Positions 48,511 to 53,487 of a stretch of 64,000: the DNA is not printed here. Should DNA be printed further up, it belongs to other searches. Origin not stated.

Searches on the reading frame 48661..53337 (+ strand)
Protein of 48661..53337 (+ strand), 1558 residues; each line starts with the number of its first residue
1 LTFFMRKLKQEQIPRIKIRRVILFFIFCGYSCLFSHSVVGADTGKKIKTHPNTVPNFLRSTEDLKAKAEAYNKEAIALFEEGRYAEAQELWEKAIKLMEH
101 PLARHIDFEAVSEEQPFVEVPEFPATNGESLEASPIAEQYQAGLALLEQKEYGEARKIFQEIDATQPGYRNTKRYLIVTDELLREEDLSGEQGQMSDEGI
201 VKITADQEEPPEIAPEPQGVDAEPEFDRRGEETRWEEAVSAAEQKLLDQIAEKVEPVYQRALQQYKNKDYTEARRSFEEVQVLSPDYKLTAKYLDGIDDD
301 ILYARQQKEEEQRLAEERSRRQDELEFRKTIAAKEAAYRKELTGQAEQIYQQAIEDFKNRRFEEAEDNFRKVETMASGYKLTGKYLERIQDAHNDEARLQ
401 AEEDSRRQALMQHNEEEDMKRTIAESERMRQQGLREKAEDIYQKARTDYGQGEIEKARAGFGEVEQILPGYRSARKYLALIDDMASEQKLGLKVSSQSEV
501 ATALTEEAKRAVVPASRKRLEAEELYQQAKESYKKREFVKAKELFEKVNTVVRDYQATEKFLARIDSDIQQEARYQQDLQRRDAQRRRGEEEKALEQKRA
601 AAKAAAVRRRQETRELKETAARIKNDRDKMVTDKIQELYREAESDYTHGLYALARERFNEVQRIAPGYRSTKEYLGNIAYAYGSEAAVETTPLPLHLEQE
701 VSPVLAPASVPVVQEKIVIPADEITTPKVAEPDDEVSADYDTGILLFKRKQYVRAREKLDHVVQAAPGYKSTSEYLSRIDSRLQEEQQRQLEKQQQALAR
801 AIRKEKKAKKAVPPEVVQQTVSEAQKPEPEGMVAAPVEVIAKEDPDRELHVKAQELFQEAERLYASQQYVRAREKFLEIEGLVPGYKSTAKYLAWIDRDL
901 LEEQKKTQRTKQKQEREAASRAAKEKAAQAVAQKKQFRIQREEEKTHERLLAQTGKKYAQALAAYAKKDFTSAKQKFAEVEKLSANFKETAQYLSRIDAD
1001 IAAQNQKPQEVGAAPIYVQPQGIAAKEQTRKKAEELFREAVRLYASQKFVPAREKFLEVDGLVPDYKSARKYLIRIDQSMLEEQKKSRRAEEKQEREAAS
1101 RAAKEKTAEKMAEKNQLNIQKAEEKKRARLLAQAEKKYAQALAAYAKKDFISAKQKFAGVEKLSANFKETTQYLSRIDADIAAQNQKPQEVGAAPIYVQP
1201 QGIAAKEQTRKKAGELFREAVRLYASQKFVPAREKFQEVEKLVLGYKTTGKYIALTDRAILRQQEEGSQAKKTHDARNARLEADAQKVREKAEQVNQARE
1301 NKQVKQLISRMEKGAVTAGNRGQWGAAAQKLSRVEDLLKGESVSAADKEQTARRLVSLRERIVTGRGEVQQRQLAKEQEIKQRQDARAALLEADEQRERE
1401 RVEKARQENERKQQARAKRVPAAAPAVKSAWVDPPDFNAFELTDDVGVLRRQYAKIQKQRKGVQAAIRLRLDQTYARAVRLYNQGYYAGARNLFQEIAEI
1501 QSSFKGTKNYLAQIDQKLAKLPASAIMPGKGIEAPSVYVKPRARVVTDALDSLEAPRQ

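Call 31: search_protein_families(library=pfam, proteins=[window:48661-53337:+], max_evalue=0.001)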
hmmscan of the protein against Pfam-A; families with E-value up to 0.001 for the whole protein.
window:48661-53337:+ (1558 aa): 1 family
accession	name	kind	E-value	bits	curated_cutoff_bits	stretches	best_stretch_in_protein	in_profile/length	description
PF07719.23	TPR_2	-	3e-20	71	27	1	68-99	1-32/34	Tetratricopeptide repeat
